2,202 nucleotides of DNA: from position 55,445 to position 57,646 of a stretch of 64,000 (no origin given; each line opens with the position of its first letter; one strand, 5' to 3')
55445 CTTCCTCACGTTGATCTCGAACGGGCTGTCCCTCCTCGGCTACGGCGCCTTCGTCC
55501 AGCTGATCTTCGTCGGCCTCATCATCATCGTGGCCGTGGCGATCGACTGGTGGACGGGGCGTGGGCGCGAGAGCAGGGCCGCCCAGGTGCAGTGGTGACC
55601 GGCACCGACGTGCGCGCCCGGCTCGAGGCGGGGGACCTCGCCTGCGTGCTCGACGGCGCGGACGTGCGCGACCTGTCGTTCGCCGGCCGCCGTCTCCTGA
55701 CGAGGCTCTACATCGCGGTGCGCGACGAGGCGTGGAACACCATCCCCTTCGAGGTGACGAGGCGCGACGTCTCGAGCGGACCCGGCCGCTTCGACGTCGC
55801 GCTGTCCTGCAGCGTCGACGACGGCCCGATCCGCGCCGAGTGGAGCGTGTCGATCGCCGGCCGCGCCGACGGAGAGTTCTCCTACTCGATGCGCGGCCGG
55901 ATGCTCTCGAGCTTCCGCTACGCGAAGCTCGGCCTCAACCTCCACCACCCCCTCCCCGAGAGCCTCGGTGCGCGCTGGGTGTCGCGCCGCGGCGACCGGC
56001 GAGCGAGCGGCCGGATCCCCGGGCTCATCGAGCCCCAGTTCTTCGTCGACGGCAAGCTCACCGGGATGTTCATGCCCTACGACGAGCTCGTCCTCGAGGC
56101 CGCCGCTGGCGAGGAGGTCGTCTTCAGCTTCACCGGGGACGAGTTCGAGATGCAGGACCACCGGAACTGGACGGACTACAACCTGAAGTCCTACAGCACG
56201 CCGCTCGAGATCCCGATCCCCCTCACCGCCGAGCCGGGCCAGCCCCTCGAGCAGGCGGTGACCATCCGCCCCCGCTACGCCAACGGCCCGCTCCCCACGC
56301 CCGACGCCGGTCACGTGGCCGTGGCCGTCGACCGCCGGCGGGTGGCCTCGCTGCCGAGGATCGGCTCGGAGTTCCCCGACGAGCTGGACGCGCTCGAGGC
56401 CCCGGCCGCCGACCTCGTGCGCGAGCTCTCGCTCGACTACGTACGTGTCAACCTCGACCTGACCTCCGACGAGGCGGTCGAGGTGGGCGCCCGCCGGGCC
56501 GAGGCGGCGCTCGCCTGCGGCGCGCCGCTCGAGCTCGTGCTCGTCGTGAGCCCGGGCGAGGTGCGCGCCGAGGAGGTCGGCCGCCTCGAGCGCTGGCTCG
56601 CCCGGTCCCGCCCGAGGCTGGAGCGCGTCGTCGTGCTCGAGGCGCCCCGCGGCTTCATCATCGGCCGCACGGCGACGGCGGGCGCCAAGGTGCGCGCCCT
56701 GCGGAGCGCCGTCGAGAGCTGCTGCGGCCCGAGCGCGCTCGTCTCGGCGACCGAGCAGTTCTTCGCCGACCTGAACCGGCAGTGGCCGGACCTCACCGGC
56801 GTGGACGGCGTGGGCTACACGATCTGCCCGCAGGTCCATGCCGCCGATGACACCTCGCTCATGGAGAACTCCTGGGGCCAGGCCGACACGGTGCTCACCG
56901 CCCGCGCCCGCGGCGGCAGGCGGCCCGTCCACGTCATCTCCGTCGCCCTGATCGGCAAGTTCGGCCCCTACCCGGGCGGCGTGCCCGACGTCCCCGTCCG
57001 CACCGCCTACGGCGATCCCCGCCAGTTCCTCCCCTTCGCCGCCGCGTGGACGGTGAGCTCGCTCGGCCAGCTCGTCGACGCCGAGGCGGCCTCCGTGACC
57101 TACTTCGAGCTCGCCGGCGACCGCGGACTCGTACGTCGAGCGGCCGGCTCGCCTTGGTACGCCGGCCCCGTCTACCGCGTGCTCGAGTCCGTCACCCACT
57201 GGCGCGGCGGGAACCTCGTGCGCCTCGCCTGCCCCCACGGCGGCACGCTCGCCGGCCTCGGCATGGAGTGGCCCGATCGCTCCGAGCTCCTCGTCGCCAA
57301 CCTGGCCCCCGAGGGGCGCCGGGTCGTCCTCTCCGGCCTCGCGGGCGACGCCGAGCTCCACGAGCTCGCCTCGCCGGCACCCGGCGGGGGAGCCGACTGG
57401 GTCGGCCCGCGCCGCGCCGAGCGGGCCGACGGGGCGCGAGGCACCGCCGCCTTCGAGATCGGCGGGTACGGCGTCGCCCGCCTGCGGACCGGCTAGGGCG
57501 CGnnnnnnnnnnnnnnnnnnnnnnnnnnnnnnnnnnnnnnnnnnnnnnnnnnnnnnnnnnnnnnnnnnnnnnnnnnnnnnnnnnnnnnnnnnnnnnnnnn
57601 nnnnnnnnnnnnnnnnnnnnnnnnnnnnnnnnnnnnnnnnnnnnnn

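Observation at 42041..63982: Three operons share the palindrome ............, marking a ~22-kb co-regulated catabolic island of unknown substrate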

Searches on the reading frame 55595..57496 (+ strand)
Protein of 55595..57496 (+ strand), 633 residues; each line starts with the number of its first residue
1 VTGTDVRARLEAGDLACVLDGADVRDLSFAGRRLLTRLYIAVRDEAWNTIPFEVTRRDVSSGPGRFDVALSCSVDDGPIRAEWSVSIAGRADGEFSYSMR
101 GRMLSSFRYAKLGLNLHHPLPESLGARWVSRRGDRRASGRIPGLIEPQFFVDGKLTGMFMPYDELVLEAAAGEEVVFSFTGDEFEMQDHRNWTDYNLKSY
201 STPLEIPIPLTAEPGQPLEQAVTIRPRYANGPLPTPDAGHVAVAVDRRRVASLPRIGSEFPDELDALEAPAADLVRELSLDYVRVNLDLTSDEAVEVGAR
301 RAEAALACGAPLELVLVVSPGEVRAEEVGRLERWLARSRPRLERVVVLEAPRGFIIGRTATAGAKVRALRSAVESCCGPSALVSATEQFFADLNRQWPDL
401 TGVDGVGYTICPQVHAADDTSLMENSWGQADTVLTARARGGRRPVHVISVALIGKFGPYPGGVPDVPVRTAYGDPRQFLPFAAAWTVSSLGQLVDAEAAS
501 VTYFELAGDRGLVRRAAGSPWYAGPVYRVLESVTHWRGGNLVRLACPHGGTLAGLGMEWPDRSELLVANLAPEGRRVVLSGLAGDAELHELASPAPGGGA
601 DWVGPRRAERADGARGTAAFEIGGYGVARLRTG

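Call 12: search_protein_families(library=pfam, proteins=[window:55595-57496:+])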
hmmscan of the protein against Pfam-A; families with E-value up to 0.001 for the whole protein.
window:55595-57496:+ (633 aa): 0 families

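Call 34: search_protein_families(library=ncbifam, proteins=[window:55595-57496:+], max_evalue=0.001)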
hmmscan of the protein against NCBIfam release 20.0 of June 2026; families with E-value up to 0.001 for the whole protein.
window:55595-57496:+ (633 aa): 1 family
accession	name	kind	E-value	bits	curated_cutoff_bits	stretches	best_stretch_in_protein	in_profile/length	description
NF049900.1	ApionLctnaseApnL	equivalog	1.5e-42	145.9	750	1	8-578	16-592/595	D-apionate lactonase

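Call 35: find_homologous_proteins(query=window:55595-57496:+, max_evalue=1e-10)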
Query window:55595-57496:+ (633 aa): 65 proteins with E <= 1e-10 among 8000 candidates.
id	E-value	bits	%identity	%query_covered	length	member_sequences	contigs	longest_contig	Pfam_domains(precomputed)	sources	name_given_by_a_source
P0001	0.0e+0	1425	100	100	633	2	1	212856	PF25838.1,PF25837.1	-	-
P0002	1.8e-255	868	63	99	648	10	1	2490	PF25838.1,PF25837.1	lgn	-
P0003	1.6e-253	861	62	99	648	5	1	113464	PF25838.1,PF25837.1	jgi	jgi:hypothetical protein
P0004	5.7e-252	856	65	99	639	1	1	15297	PF25838.1,PF25837.1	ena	-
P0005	1.4e-251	855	64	99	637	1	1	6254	PF25838.1,PF25837.1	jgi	jgi:hypothetical protein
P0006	3.6e-251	854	64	100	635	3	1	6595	PF25838.1,PF25837.1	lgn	-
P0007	2.2e-250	851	64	99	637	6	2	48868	PF25838.1,PF25837.1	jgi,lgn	jgi:hypothetical protein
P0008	5.5e-250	850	63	99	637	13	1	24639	PF25838.1,PF25837.1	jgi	jgi:hypothetical protein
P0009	9.3e-243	826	61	99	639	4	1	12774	PF25839.1,PF25838.1,PF25837.1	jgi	jgi:hypothetical protein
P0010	1.1e-241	822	61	99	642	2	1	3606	PF25838.1,PF25837.1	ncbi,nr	ncbi:MAG TPA: hypothetical protein VEJ84_06675 [Acidimicrobiales bacterium]|nr:hypothetical protein 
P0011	1.5e-240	819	63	98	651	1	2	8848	PF25838.1,PF25837.1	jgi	jgi:hypothetical protein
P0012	1.6e-240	818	60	99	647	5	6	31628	PF25838.1,PF25837.1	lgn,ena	-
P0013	2.9e-240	818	63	100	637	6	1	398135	PF25838.1,PF25837.1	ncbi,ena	-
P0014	4.7e-237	807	61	98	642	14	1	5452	PF25839.1,PF25838.1,PF25837.1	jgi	jgi:D-apionolactonase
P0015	5.1e-233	794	61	100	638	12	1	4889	PF25838.1,PF25837.1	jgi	jgi:D-apionolactonase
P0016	2.2e-230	785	59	98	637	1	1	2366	PF25838.1,PF25837.1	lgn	-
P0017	1.7e-228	779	56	99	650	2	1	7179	PF25838.1,PF25837.1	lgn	-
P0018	1.5e-223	762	60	94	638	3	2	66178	PF25838.1,PF25837.1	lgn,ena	-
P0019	6.3e-216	737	62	90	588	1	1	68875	PF25838.1,PF25837.1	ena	-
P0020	1.0e-199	684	53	100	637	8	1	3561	PF25838.1,PF25837.1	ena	-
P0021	1.0e-190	654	53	99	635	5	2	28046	PF25839.1,PF25838.1,PF25837.1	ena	-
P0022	5.0e-181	622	62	78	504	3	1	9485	PF25838.1,PF25837.1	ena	-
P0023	5.2e-177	609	64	68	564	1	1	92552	PF25838.1,PF25837.1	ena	-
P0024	3.0e-172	593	65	72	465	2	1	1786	PF25839.1,PF25838.1,PF25837.1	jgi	jgi:hypothetical protein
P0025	2.4e-169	583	55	80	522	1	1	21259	PF25838.1,PF25837.1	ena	-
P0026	4.0e-146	507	57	68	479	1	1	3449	PF25838.1,PF25837.1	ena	-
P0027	9.6e-128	446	60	54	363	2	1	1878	PF25837.1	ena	-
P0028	6.9e-106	374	41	90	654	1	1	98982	PF25839.1,PF25838.1,PF25837.1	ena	-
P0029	9.7e-103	363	38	98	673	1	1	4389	PF25839.1,PF25838.1,PF25837.1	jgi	jgi:hypothetical protein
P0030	1.0e-101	360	38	91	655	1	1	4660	PF25839.1,PF25838.1,PF25837.1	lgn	-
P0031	1.5e-100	356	39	90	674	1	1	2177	PF25839.1,PF25838.1,PF25837.1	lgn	-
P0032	1.1e-99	353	39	91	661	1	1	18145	PF25839.1,PF25838.1,PF25837.1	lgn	-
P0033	8.3e-98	347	38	91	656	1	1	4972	PF25839.1,PF25838.1,PF25837.1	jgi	jgi:hypothetical protein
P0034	2.2e-96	342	39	91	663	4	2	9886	PF25839.1,PF25838.1,PF25837.1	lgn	-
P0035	1.1e-95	340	38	98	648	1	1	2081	PF25839.1,PF25838.1,PF25837.1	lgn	-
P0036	5.2e-95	338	39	91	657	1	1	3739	PF25839.1,PF25838.1,PF25837.1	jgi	-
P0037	9.1e-95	337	38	91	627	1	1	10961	PF25839.1,PF25838.1,PF25837.1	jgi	jgi:hypothetical protein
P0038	4.9e-94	335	37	99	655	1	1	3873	PF25838.1,PF25837.1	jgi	jgi:D-apionolactonase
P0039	3.5e-91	325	36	98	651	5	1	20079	PF25838.1,PF25837.1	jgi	jgi:D-apionolactonase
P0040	7.3e-90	321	37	98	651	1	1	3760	PF25839.1,PF25838.1,PF25837.1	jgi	jgi:hypothetical protein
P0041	8.3e-81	291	38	84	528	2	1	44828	PF25839.1,PF25838.1,PF25837.1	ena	-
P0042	2.9e-79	286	35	91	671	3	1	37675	PF25839.1,PF25838.1,PF25837.1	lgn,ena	-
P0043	6.2e-79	285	37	91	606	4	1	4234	PF25839.1,PF25838.1,PF25837.1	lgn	-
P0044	5.7e-78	281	34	91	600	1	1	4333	PF25838.1,PF25837.1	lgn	-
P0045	3.8e-74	269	38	80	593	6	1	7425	PF25838.1,PF25837.1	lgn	-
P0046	4.1e-74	269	34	90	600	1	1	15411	PF25838.1,PF25837.1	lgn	-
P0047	8.1e-73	264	35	87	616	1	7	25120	PF25839.1,PF25838.1,PF25837.1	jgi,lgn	jgi:hypothetical protein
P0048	4.0e-71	259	36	89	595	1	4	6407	PF25838.1,PF25837.1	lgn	-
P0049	2.6e-66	243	36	88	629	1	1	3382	PF25839.1,PF25838.1,PF25837.1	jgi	jgi:hypothetical protein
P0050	3.3e-65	239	32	80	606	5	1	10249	PF25839.1,PF25838.1,PF25837.1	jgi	-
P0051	3.4e-62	229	32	79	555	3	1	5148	PF25838.1,PF25837.1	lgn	-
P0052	3.0e-61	226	41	34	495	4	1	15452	PF25838.1,PF25837.1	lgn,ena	-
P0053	4.2e-61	226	32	98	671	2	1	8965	PF25839.1,PF25838.1,PF25837.1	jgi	jgi:hypothetical protein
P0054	1.7e-52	197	30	90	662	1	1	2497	PF25839.1,PF25838.1,PF25837.1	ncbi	-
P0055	4.8e-52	196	31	85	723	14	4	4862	PF25839.1,PF25838.1,PF25837.1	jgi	jgi:hypothetical protein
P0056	5.3e-50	189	28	98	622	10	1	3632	PF25839.1,PF25838.1,PF25837.1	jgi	jgi:hypothetical protein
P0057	6.5e-49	185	29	91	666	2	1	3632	PF25838.1,PF25837.1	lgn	-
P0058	1.3e-48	184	31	92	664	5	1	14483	PF25839.1,PF25838.1,PF25837.1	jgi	-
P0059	3.9e-47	180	31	36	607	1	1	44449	PF25838.1,PF25837.1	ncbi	-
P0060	6.2e-45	172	30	92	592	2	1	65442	PF25838.1,PF25837.1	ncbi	-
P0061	7.9e-42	162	45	34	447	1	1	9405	PF02653.22,PF25837.1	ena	-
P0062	2.2e-39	154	29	90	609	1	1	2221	PF25838.1,PF25837.1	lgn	-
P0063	1.5e-35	141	31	78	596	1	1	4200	PF25839.1,PF25838.1,PF25837.1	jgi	jgi:hypothetical protein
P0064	5.6e-28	116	26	79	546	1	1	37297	PF25838.1,PF25837.1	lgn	-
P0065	9.7e-28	116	27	89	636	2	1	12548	PF25839.1,PF25838.1,PF25837.1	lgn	-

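Call 36: find_encoding_contigs(protein=P0013, flank=10000, max_places=2)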
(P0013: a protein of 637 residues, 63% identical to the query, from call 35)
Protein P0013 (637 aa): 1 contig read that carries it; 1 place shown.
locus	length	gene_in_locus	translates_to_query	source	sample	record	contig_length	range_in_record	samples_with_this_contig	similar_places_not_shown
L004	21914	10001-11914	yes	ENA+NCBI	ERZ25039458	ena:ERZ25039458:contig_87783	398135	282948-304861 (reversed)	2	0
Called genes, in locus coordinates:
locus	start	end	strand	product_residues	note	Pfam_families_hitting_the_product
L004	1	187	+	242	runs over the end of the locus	PF01120:Alpha_L_fucos, PF14871:GHL6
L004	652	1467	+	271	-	-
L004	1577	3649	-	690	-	PF01120:Alpha_L_fucos, PF14871:GHL6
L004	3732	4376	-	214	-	PF16912:Glu_dehyd_C (faint), PF00107:ADH_zinc_N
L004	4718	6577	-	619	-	PF08532:Glyco_hydro_42M (faint)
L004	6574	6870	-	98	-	-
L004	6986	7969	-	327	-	PF00296:Bac_luciferase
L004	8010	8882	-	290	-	PF04909:Amidohydro_2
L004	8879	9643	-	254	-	PF00106:adh_short, PF08659:KR (weak), PF13561:adh_short_C2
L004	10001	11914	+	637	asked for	PF25837:Apionate_lact_N, PF25838:Apionate_lact_M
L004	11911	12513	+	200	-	PF00106:adh_short, PF08659:KR, PF13561:adh_short_C2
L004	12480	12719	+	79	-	PF13561:adh_short_C2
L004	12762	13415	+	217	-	PF00106:adh_short, PF08659:KR (weak), PF13561:adh_short_C2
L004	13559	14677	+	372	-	PF02746:MR_MLE_N, PF13378:MR_MLE_C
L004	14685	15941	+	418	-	PF02515:CoA_transf_3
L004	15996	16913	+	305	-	PF02779:Transket_pyr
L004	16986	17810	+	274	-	PF00676:E1_dh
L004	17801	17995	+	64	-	-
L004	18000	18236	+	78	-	PF00364:Biotin_lipoyl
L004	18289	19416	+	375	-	PF02746:MR_MLE_N, PF13378:MR_MLE_C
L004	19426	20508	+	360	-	PF00356:LacI, PF00532:Peripla_BP_1, PF13407:Peripla_BP_4, PF13377:Peripla_BP_3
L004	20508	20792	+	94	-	PF02426:MIase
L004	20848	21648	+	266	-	PF01575:MaoC_dehydratas (weak)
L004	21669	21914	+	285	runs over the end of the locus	PF03328:HpcH_HpaI, PF15617:C-C_Bond_Lyase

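Call 37: find_encoding_contigs(protein=P0003, flank=10000, max_places=2)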
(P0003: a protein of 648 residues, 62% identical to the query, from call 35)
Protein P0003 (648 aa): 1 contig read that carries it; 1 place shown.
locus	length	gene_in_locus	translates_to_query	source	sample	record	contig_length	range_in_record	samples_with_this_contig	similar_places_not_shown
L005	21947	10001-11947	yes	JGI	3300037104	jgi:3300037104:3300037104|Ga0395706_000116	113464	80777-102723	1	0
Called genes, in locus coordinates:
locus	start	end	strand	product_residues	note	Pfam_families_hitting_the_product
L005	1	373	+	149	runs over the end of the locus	PF00872:Transposase_mut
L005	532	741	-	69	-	-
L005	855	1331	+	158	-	-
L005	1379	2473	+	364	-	PF00180:Iso_dh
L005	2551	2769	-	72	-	-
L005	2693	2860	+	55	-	-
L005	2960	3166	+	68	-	-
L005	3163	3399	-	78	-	-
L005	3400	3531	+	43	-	-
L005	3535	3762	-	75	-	-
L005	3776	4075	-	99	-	PF13384:HTH_23 (faint), PF13551:HTH_29 (weak)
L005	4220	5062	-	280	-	PF03328:HpcH_HpaI, PF15617:C-C_Bond_Lyase (weak)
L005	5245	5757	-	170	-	PF19315:MC_hydratase, PF01575:MaoC_dehydratas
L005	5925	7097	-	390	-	PF02746:MR_MLE_N, PF13378:MR_MLE_C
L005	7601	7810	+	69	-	-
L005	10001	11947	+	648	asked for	PF25837:Apionate_lact_N, PF25838:Apionate_lact_M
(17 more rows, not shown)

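Call 38: find_encoding_contigs(protein=P0018, flank=10000, max_places=2)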
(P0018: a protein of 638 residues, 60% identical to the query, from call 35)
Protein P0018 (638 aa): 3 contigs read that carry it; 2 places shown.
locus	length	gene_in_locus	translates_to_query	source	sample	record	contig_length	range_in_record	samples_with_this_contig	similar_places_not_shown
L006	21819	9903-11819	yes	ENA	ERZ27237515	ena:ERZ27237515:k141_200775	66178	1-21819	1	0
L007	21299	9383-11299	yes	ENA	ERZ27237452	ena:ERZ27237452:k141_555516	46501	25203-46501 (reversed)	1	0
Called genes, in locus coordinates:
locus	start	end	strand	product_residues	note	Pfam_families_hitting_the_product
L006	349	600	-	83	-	PF12728:HTH_17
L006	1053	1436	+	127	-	PF05977:MFS_3 (weak), PF07690:MFS_1 (weak)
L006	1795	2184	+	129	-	-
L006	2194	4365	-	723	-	PF02589:LUD_dom, PF13183:Fer4_8, PF13237:Fer4_10 (faint), PF02589:LUD_dom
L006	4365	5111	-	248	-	PF02754:CCG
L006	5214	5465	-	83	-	-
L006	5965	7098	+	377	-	PF13407:Peripla_BP_4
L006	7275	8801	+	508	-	PF00005:ABC_tran, PF13304:AAA_21 (faint), PF00005:ABC_tran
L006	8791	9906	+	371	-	PF02653:BPD_transp_2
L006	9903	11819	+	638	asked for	PF25837:Apionate_lact_N, PF25838:Apionate_lact_M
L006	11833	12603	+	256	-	PF23441:SDR (faint), PF00106:adh_short, PF08659:KR, PF13561:adh_short_C2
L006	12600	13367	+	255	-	PF00106:adh_short, PF08659:KR, PF13561:adh_short_C2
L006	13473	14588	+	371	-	PF02746:MR_MLE_N, PF13378:MR_MLE_C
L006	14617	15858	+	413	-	PF02515:CoA_transf_3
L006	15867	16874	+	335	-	PF02779:Transket_pyr, PF02780:Transketolase_C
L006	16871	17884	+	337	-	PF00676:E1_dh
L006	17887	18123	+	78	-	PF00364:Biotin_lipoyl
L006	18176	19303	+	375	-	PF02746:MR_MLE_N, PF13378:MR_MLE_C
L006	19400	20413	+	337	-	PF00356:LacI, PF00532:Peripla_BP_1, PF13407:Peripla_BP_4, PF13377:Peripla_BP_3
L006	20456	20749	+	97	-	PF02426:MIase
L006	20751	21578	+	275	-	PF27832:Htd2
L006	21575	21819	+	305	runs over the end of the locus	PF15617:C-C_Bond_Lyase, PF03328:HpcH_HpaI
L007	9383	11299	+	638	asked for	PF25837:Apionate_lact_N, PF25838:Apionate_lact_M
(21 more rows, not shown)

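Call 42: find_encoding_contigs(protein=P0019, flank=10000, max_places=1)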
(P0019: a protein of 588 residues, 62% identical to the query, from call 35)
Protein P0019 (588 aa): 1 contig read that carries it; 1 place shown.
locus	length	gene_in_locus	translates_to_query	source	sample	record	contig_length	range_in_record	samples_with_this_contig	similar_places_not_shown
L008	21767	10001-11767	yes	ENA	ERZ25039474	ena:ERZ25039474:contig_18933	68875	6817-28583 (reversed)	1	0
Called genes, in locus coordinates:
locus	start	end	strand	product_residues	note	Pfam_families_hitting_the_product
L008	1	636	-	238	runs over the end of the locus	PF19815:DUF6298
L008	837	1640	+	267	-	PF05378:Hydant_A_N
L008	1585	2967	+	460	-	PF01968:Hydantoinase_A, PF19278:Hydant_A_C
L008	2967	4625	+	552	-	PF02538:Hydantoinase_B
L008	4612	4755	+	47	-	-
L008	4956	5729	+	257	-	PF00106:adh_short, PF08659:KR, PF13561:adh_short_C2, PF23441:SDR (weak)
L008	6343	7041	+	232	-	PF13407:Peripla_BP_4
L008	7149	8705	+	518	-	PF00005:ABC_tran, PF13304:AAA_21 (faint), PF00005:ABC_tran (weak)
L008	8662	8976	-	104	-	-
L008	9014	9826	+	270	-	PF02653:BPD_transp_2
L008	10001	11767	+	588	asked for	PF25837:Apionate_lact_N, PF25838:Apionate_lact_M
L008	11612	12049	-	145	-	-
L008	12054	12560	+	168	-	PF00106:adh_short, PF13561:adh_short_C2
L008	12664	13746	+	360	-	PF02746:MR_MLE_N, PF13378:MR_MLE_C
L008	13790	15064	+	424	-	PF02515:CoA_transf_3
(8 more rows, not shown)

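Call 43: find_encoding_contigs(protein=P0023, flank=10000, max_places=1)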
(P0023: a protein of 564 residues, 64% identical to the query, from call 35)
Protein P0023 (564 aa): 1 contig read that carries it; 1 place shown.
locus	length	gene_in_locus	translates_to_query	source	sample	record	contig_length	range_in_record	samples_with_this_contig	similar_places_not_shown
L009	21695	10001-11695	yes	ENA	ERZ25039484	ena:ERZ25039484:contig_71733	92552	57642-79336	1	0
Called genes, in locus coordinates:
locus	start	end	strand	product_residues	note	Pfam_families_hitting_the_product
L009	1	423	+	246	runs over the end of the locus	PF00392:GntR, PF07729:FCD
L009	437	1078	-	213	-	PF00296:Bac_luciferase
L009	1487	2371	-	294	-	PF01261:AP_endonuc_2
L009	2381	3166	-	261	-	PF00106:adh_short, PF13561:adh_short_C2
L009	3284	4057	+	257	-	PF00106:adh_short, PF08659:KR, PF13561:adh_short_C2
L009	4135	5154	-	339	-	PF00389:2-Hacid_dh, PF02826:2-Hacid_dh_C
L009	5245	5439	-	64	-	-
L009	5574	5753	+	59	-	-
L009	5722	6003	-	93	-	PF00106:adh_short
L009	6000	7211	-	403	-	PF00067:p450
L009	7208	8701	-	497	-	PF00150:Cellulase (weak), PF19815:DUF6298 (weak)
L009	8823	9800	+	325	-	PF00248:Aldo_ket_red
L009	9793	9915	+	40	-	-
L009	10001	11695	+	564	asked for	PF25837:Apionate_lact_N, PF25838:Apionate_lact_M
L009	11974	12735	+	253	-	PF00106:adh_short, PF08659:KR, PF13561:adh_short_C2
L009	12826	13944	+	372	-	PF02746:MR_MLE_N, PF13378:MR_MLE_C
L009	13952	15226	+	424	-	PF02515:CoA_transf_3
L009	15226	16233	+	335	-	PF02779:Transket_pyr, PF02780:Transketolase_C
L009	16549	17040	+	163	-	PF00676:E1_dh, PF02775:TPP_enzyme_C (weak)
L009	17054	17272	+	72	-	-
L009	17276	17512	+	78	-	PF00364:Biotin_lipoyl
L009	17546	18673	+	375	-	PF02746:MR_MLE_N, PF13378:MR_MLE_C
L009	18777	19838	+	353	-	PF00356:LacI, PF00532:Peripla_BP_1, PF13407:Peripla_BP_4, PF13377:Peripla_BP_3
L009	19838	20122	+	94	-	PF02426:MIase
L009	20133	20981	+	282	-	-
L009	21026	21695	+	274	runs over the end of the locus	PF03328:HpcH_HpaI, PF15617:C-C_Bond_Lyase (faint)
